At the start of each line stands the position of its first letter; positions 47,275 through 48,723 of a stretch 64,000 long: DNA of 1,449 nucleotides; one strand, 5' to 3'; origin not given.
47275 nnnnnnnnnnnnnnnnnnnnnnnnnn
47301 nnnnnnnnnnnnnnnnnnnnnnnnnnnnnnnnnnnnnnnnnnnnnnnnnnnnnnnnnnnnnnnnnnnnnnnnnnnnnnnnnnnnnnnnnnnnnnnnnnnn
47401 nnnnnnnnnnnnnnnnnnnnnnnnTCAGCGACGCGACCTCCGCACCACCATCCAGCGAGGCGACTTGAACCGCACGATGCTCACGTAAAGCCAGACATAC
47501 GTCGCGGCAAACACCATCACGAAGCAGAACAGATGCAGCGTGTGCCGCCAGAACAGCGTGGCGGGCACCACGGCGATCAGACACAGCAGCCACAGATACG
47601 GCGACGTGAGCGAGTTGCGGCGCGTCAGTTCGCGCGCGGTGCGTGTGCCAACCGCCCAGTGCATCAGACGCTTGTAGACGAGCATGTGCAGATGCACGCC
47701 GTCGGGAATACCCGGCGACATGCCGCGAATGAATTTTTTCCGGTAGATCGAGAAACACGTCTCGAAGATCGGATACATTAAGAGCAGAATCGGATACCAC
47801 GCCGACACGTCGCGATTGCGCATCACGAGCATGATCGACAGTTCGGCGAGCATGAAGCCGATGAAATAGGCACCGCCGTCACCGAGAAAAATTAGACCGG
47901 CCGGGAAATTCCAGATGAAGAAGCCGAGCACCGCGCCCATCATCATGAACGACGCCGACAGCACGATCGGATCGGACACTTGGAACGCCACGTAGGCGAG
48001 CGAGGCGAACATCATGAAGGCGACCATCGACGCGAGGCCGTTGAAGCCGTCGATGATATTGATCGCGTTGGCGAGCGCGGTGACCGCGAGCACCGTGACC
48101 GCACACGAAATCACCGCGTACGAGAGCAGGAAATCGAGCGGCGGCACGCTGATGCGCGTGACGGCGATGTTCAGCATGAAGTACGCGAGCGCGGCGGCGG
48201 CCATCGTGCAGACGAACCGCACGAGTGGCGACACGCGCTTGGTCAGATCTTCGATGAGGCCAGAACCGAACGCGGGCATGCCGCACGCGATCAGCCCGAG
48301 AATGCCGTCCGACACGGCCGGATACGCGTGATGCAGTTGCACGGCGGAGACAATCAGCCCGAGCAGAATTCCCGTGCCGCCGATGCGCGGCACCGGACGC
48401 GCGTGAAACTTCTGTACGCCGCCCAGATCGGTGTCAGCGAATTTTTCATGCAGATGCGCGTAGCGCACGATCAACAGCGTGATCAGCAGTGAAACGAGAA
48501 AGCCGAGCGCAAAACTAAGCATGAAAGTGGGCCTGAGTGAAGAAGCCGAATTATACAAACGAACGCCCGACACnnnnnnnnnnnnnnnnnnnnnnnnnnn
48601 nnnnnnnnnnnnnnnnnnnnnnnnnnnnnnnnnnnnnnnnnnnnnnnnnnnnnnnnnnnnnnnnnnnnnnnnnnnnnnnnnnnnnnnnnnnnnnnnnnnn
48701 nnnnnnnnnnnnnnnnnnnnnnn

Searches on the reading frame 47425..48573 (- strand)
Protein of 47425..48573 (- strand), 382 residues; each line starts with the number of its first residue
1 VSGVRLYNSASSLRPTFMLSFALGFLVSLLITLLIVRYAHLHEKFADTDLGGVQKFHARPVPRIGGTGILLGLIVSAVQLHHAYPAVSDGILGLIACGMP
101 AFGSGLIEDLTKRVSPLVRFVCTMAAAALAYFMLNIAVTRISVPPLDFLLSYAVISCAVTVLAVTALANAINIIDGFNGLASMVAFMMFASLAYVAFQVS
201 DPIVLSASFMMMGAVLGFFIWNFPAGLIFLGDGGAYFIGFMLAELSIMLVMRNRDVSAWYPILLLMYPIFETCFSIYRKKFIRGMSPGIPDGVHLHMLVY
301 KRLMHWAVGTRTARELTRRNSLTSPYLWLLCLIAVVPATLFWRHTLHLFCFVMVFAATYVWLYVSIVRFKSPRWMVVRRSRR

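Call 9: search_protein_families(library=pfam, proteins=[window:47425-48573:-], max_evalue=0.001)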
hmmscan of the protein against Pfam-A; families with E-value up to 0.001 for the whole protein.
window:47425-48573:- (382 aa): 1 family
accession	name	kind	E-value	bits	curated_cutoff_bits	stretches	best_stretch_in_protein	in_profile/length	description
PF00953.26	Glycos_transf_4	-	5.1e-33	114.8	27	1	92-249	2-159/160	Glycosyl transferase family 4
